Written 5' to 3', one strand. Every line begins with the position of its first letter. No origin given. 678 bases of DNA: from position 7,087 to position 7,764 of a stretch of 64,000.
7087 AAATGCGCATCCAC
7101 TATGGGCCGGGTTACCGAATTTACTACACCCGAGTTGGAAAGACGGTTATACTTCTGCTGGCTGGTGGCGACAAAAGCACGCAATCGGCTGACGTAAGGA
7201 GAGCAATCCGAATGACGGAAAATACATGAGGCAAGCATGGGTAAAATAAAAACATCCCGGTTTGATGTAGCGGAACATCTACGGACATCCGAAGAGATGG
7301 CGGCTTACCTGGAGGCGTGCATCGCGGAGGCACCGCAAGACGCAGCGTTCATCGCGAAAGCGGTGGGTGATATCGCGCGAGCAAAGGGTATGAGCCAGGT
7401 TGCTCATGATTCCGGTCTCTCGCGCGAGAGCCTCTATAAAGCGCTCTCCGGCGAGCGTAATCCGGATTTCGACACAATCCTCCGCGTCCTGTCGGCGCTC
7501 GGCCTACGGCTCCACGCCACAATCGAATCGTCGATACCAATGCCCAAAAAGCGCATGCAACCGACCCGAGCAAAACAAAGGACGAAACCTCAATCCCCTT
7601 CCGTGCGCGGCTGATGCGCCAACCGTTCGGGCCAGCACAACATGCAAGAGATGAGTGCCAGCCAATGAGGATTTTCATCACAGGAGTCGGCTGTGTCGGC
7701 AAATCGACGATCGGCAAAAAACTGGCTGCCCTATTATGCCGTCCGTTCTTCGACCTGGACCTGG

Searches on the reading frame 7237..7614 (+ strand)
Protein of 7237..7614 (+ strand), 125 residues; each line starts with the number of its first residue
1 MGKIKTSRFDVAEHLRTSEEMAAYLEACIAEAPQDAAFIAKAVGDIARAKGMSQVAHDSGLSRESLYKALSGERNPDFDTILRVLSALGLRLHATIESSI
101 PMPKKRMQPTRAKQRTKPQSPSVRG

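Call 3: search_protein_families(library=pfam, proteins=[window:7237-7614:+], max_evalue=0.1)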
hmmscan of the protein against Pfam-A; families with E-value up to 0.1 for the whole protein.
window:7237-7614:+ (125 aa): 5 families
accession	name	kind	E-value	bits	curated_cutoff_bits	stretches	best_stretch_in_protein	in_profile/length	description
PF21716.3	dnstrm_HI1420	-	2.4e-29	101.5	27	1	6-94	2-88/90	Probable addiction module antidote protein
PF01381.28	HTH_3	-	1.9e-07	31.4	23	1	49-92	7-52/55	Helix-turn-helix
PF13443.12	HTH_26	-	0.0018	18.9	22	1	53-91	14-53/63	Cro/C1-type HTH DNA-binding domain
PF13560.12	HTH_31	-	0.0025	18.5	27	1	53-90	18-56/64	Helix-turn-helix domain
PF02796.21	HTH_7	-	0.08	13.5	23.8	0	53-71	25-43/45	Helix-turn-helix domain of resolvase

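Call 4: search_protein_families(library=ncbifam, proteins=[window:7237-7614:+], max_evalue=0.1)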
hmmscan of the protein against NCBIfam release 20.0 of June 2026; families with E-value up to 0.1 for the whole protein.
window:7237-7614:+ (125 aa): 3 families
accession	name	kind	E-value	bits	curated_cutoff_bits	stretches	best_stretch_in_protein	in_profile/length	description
TIGR02684.1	dnstrm_HI1420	hypoth_equivalog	2.4e-35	120.6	53.7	1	5-94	1-88/89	addiction module antidote protein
TIGR03070.1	couple_hipB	subfamily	9.1e-05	22.3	71.65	1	54-92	20-58/58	type II toxin-antitoxin system Y4mF family antitoxin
NF048016.1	antoxin_DhiA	equivalog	0.00016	22.2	200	1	18-85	84-154/160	type II toxin-antitoxin system antitoxin DhiA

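Call 5: search_protein_families(library=padloc, proteins=[window:7237-7614:+], max_evalue=0.1)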
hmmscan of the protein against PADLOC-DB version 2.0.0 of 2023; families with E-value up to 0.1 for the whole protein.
window:7237-7614:+ (125 aa): 2 families
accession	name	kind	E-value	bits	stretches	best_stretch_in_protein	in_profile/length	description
PDLC01102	C3a230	-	0.0017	16.9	1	10-54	47-89/128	RecX family protein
PDLC04760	PDC-M64C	-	0.043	12.2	1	37-96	25-86/93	-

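Call 30: find_homologous_proteins(query=window:7237-7614:+)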
Query window:7237-7614:+ (125 aa): 8000 proteins with E <= 0.001 among 8000 candidates; the best 120 are listed.
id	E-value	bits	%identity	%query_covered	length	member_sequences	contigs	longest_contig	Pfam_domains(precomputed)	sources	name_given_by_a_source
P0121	1.3e-59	217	100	84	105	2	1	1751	PF01381.29,PF21716.4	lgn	-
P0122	4.5e-58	212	82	100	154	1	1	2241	PF21716.4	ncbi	-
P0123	3.4e-57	209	83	96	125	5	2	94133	PF01381.29,PF21716.4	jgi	jgi:probable addiction module antidote protein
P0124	3.9e-57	209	81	100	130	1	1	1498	PF01381.29,PF21716.4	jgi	jgi:probable addiction module antidote protein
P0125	8.8e-57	208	81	99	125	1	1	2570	PF01381.29,PF21716.4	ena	-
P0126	1.1e-56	208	81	100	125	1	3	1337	PF01381.29,PF21716.4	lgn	-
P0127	2.2e-53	197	91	86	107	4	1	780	PF01381.29,PF21716.4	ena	-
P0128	9.0e-46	172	87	78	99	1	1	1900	PF01381.29,PF21716.4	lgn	-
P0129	5.7e-45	170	87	78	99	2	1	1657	PF01381.29,PF21716.4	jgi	jgi:probable addiction module antidote protein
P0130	2.4e-43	165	86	75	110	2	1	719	PF01381.29,PF21716.4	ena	-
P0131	1.1e-42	163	84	75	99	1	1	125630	PF01381.29,PF21716.4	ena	-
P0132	1.1e-42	163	85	75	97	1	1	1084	PF01381.29,PF21716.4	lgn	-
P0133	1.3e-42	162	86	75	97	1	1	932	PF01381.29,PF21716.4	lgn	-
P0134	1.7e-42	162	85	75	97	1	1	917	PF01381.29,PF21716.4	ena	-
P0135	1.8e-42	162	85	75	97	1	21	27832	PF01381.29,PF21716.4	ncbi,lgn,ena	-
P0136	1.9e-42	162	74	82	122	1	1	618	PF01381.29,PF21716.4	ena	-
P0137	2.2e-42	162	66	98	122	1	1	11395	PF01381.29,PF21716.4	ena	-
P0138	2.2e-42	162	87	74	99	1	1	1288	PF01381.29,PF21716.4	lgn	-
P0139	2.4e-42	161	85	75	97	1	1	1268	PF01381.29,PF21716.4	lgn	-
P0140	2.9e-42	161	83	75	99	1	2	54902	PF01381.29,PF21716.4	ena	-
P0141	3.0e-42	161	86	74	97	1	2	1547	PF01381.29,PF21716.4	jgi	jgi:probable addiction module antidote protein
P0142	3.0e-42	161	79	79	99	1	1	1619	PF01381.29,PF13560.13,PF13443.13,PF21716.4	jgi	jgi:probable addiction module antidote protein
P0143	4.0e-42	161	84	75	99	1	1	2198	PF01381.29,PF21716.4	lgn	-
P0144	4.1e-42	161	86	74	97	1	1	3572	PF01381.29,PF21716.4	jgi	-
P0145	4.2e-42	161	85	75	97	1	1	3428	PF01381.29,PF21716.4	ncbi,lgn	-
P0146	4.3e-42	161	80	77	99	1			PF01381.29,PF21716.4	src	-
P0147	5.1e-42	160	84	75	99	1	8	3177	PF01381.29,PF13560.13,PF21716.4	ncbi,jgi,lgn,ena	-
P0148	5.3e-42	160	83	75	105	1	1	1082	PF01381.29,PF21716.4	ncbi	-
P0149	5.4e-42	160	66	97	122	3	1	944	PF01381.29,PF21716.4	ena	-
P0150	5.6e-42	160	79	78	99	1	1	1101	PF01381.29,PF13560.13,PF13443.13,PF21716.4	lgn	-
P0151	6.0e-42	160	81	76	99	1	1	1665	PF01381.29,PF21716.4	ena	-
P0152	6.4e-42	160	85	75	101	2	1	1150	PF01381.29,PF13560.13,PF21716.4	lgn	-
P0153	6.6e-42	160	84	75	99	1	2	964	PF01381.29,PF21716.4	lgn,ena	-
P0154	6.6e-42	160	81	77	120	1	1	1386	PF01381.29,PF21716.4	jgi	jgi:probable addiction module antidote protein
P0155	6.8e-42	160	83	75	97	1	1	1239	PF01381.29,PF21716.4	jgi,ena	-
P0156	6.9e-42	160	83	75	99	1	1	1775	PF01381.29,PF21716.4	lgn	-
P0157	7.3e-42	160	83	75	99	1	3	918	PF01381.29,PF21716.4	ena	-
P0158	7.6e-42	160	82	75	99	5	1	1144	PF01381.29,PF21716.4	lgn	-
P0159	8.1e-42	160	78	79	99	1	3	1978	PF01381.29,PF13560.13,PF13443.13,PF21716.4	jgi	jgi:probable addiction module antidote protein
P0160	8.3e-42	160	66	97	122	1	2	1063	PF01381.29,PF21716.4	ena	-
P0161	8.4e-42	160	74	89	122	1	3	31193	PF01381.29,PF21716.4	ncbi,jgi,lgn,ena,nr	ncbi:MAG: putative addiction module antidote protein [Deltaproteobacteria bacterium]|jgi:probable ad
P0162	8.8e-42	160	71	92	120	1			PF01381.29,PF21716.4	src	-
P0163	1.0e-41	159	71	92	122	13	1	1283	PF01381.29,PF21716.4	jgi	jgi:probable addiction module antidote protein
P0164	1.1e-41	159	83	75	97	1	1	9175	PF01381.29,PF21716.4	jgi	jgi:probable addiction module antidote protein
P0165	1.1e-41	159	83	75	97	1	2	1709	PF01381.29,PF21716.4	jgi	jgi:probable addiction module antidote protein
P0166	1.2e-41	159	78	78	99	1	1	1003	PF01381.29,PF13560.13,PF13443.13,PF21716.4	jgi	jgi:probable addiction module antidote protein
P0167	1.3e-41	159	82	75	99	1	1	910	PF01381.29,PF21716.4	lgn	-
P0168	1.4e-41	159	73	89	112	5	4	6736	PF01381.29,PF21716.4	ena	-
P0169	1.4e-41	159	69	96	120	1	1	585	PF01381.29,PF21716.4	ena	-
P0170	1.4e-41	159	83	75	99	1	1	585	PF01381.29,PF21716.4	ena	-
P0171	1.5e-41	159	83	75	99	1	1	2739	PF01381.29,PF21716.4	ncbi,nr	ncbi:MAG TPA: addiction module antidote protein [Verrucomicrobiae bacterium]|nr:addiction module ant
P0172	1.5e-41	159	83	75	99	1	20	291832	PF01381.29,PF21716.4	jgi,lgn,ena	jgi:probable addiction module antidote protein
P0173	1.5e-41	159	85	75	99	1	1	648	PF01381.29,PF21716.4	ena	-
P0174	1.5e-41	159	83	75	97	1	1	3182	PF01381.29,PF21716.4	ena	-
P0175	1.6e-41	159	78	79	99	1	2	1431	PF01381.29,PF13560.13,PF13443.13,PF21716.4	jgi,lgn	jgi:probable addiction module antidote protein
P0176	1.7e-41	159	80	77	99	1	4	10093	PF01381.29,PF21716.4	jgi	jgi:probable addiction module antidote protein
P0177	1.7e-41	159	66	97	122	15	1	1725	PF01381.29,PF21716.4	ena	-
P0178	1.8e-41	159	83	75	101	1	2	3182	PF01381.29,PF21716.4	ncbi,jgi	jgi:probable addiction module antidote protein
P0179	1.8e-41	159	83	75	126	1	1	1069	PF01381.29,PF21716.4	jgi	jgi:probable addiction module antidote protein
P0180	1.9e-41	159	82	75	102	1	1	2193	PF01381.29,PF21716.4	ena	-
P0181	1.9e-41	159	71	92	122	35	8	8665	PF01381.29,PF21716.4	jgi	jgi:probable addiction module antidote protein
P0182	1.9e-41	159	83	75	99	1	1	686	PF01381.29,PF21716.4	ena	-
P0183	1.9e-41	159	81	74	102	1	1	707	PF01381.29,PF21716.4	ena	-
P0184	2.0e-41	159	80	77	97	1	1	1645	PF01381.29,PF13560.13,PF21716.4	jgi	jgi:probable addiction module antidote protein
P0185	2.0e-41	158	81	77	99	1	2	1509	PF01381.29,PF13560.13,PF21716.4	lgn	-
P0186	2.1e-41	158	80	77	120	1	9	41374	PF01381.29,PF21716.4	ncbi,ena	-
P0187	2.1e-41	158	83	75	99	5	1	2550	PF01381.29,PF21716.4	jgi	jgi:probable addiction module antidote protein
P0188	2.1e-41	158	82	75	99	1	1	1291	PF01381.29,PF21716.4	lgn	-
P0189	2.1e-41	158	81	75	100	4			PF01381.29,PF21716.4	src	-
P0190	2.1e-41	158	81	75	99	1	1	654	PF01381.29,PF21716.4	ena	-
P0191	2.1e-41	158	83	75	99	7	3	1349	PF01381.29,PF21716.4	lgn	-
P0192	2.2e-41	158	76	79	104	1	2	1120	PF01381.29,PF21716.4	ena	-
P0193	2.2e-41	158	71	88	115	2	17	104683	PF01381.29,PF21716.4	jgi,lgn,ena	-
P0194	2.2e-41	158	82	75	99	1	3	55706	PF01381.29,PF21716.4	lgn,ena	-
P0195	2.3e-41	158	81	75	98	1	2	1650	PF01381.29,PF21716.4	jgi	jgi:probable addiction module antidote protein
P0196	2.4e-41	158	79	77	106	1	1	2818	PF01381.29,PF21716.4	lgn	-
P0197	2.4e-41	158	71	89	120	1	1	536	PF01381.29,PF21716.4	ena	-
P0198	2.4e-41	158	75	82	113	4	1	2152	PF01381.29,PF21716.4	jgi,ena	jgi:probable addiction module antidote protein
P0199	2.5e-41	158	70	86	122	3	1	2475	PF01381.29,PF21716.4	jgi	jgi:probable addiction module antidote protein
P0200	2.5e-41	158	79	77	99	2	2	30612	PF01381.29,PF21716.4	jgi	jgi:probable addiction module antidote protein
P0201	2.5e-41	158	79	79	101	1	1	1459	PF01381.29,PF21716.4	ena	-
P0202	2.7e-41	158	82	75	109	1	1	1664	PF01381.29,PF21716.4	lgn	-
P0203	2.8e-41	158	82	75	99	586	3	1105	PF01381.29,PF13443.13,PF21716.4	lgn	-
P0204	2.8e-41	158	82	75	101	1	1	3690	PF01381.29,PF21716.4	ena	-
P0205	2.9e-41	158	70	92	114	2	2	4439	PF01381.29,PF21716.4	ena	-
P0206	2.9e-41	158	82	75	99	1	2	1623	PF01381.29,PF21716.4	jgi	jgi:probable addiction module antidote protein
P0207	2.9e-41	158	70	92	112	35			PF01381.29,PF21716.4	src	-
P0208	3.0e-41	158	82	75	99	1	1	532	PF01381.29,PF13560.13,PF21716.4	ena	-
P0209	3.0e-41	158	81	75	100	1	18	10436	PF01381.29,PF21716.4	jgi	jgi:probable addiction module antidote protein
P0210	3.0e-41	158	70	88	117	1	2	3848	PF01381.29,PF21716.4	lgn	-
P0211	3.0e-41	158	82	75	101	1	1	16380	PF01381.29,PF21716.4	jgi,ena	-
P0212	3.1e-41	158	81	75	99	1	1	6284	PF01381.29,PF21716.4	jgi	jgi:probable addiction module antidote protein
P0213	3.1e-41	158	80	75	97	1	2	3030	PF01381.29,PF21716.4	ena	-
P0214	3.1e-41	158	69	93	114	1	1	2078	PF01381.29,PF21716.4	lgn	-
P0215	3.2e-41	158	81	75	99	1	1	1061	PF01381.29,PF21716.4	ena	-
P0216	3.2e-41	158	66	99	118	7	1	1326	PF01381.29,PF21716.4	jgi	-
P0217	3.3e-41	158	81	75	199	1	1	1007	PF01381.29,PF21716.4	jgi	jgi:probable addiction module antidote protein/putative addiction module killer protein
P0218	3.3e-41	158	79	75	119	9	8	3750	PF01381.29,PF21716.4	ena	-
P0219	3.4e-41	158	66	94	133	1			PF01381.29,PF21716.4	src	-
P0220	3.4e-41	158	82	75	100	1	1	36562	PF01381.29,PF21716.4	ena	-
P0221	3.4e-41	158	82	75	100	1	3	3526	PF01381.29,PF21716.4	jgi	jgi:probable addiction module antidote protein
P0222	3.4e-41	158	81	75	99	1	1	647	PF01381.29,PF21716.4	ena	-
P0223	3.4e-41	158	81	75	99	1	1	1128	PF01381.29,PF21716.4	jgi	jgi:probable addiction module antidote protein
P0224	3.5e-41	158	81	75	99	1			PF01381.29,PF21716.4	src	-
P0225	3.5e-41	158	81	75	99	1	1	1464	PF01381.29,PF21716.4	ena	-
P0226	3.5e-41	158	80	77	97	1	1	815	PF01381.29,PF13560.13,PF21716.4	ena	-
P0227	3.5e-41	158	81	75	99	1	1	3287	PF01381.29,PF21716.4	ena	-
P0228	3.6e-41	158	81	75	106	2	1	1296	PF01381.29,PF21716.4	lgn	-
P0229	3.6e-41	158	81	75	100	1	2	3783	PF01381.29,PF21716.4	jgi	-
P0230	3.6e-41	158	82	75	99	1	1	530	PF01381.29,PF13443.13,PF21716.4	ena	-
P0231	3.7e-41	158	71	89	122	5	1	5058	PF01381.29,PF21716.4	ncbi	ncbi:MAG: addiction module antidote protein [Thermodesulfobacteriota bacterium]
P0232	3.7e-41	158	82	75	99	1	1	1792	PF01381.29,PF21716.4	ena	-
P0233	3.7e-41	158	81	75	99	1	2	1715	PF01381.29,PF21716.4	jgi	jgi:probable addiction module antidote protein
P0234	3.8e-41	158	82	75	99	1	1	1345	PF01381.29,PF21716.4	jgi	jgi:probable addiction module antidote protein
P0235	3.8e-41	158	71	89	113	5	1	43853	PF01381.29,PF21716.4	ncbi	ncbi:MAG: putative addiction module antidote protein [Desulfobacterales bacterium]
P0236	3.8e-41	158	82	75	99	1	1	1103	PF01381.29,PF21716.4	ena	-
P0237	3.9e-41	158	70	93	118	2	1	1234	PF01381.29,PF21716.4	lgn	-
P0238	4.0e-41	158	82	75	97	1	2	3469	PF01381.29,PF21716.4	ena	-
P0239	4.0e-41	158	83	75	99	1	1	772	PF01381.29,PF21716.4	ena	-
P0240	4.0e-41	158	68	96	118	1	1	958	PF01381.29,PF21716.4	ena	-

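Call 31: find_encoding_contigs(protein=P0123, flank=6000, max_places=4)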
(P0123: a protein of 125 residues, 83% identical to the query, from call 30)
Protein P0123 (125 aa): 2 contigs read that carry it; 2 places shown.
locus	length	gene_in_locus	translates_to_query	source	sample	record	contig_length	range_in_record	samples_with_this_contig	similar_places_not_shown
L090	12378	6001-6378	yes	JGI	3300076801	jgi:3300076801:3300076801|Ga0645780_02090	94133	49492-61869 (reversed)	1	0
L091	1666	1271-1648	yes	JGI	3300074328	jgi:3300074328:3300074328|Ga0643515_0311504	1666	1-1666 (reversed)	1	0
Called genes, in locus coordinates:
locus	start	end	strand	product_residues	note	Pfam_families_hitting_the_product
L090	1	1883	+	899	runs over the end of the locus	PF01578:Cytochrom_C_asm, PF16327:CcmF_C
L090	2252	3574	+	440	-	PF00155:Aminotran_1_2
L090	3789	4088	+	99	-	-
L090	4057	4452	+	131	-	PF13560:HTH_31, PF01381:HTH_3, PF12844:HTH_19 (weak)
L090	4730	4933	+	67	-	PF15919:HicB_lk_antitox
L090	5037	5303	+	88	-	PF13711:DUF4160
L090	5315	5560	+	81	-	PF10387:DUF2442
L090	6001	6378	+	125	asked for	PF21716:dnstrm_HI1420, PF01381:HTH_3 (weak)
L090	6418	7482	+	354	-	PF00144:Beta-lactamase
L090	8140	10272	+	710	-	PF18962:Por_Secre_tail (weak)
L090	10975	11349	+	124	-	PF18962:Por_Secre_tail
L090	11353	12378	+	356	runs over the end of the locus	-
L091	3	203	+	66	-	?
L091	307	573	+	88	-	PF13711:DUF4160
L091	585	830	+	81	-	PF10387:DUF2442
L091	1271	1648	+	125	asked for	PF21716:dnstrm_HI1420, PF01381:HTH_3 (weak)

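Call 32: find_encoding_contigs(protein=P0125, flank=3000, max_places=3)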
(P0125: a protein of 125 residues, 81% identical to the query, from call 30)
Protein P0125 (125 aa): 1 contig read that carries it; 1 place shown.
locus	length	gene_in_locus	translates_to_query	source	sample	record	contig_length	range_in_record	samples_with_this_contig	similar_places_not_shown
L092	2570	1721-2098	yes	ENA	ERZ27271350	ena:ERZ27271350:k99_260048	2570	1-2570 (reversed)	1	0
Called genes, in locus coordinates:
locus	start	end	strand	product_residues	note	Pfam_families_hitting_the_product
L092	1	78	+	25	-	?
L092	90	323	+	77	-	-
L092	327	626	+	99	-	-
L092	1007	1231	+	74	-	-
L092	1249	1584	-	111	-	-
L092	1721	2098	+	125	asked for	PF21716:dnstrm_HI1420, PF01381:HTH_3 (weak)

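Call 33: find_encoding_contigs(protein=P0122, flank=3000, max_places=3)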
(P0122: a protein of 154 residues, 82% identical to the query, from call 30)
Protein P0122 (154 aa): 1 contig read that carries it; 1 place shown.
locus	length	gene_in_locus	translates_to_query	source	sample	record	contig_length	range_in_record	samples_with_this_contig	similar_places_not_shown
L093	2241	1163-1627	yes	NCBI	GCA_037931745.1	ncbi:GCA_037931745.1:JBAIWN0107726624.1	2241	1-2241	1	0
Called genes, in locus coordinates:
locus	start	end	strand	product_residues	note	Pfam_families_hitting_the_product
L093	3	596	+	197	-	?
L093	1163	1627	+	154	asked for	PF21716:dnstrm_HI1420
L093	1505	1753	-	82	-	-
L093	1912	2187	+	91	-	PF13376:OmdA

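Call 56: search_solved_structures(query=window:7237-7614:+, max_evalue=1)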
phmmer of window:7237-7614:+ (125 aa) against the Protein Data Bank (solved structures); distinct sequences matched with E-value up to 1: 5.
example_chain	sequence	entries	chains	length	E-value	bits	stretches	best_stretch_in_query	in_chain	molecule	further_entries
6af3_B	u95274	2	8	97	0.0057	20.2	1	33-92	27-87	HigA antitoxin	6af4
3qt8_A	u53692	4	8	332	0.26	14.8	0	64-98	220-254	Mevalonate diphosphate decarboxylase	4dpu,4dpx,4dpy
4dpw_A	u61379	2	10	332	0.26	14.8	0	64-98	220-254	Mevalonate diphosphate decarboxylase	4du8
3qt5_A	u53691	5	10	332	0.26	14.8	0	64-98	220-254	Mevalonate diphosphate decarboxylase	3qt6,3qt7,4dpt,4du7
9e71_BL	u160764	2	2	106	0.94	13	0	62-111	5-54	Small ribosomal subunit protein uS10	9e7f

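Call 63: find_related_loci(query=window:7237-7614:+, collection=metagenome_contigs, flank=3000)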
Query window:7237-7614:+ (125 aa) in metagenome_contigs; peptide patterns used: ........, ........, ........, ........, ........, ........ (x = any residue, [..] = any of these).
600 stretches matched a pattern (row limit reached: there are more); 564 encode a relative of the query (tblastn E <= 1e-3); the best 80 are kept; 80 distinct loci.
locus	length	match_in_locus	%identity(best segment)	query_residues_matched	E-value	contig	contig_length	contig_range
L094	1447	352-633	84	1-94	8e-52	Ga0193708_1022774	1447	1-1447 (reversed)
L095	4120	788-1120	70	1-115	9e-50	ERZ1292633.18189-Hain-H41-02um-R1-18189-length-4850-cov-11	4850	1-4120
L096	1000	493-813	72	1-111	7e-52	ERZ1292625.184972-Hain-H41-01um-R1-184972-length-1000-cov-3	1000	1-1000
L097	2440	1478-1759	83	1-94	4e-49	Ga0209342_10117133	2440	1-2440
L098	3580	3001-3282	82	1-94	1e-48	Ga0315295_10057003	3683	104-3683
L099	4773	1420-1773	69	1-117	9e-49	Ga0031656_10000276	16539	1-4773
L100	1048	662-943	81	1-94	2e-51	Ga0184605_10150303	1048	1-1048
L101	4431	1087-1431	70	1-112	9e-49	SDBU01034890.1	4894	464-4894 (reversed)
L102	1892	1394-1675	82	1-94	1e-49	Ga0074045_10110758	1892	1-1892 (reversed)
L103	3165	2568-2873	78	3-101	7e-49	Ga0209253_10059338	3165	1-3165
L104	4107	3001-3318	72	1-109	1e-48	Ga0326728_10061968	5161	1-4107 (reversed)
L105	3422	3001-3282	82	1-94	5e-49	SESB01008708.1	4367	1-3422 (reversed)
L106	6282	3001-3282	82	1-94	5e-49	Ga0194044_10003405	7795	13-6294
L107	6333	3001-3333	66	1-124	2e-48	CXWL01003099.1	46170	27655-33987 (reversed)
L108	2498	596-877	80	1-94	1e-48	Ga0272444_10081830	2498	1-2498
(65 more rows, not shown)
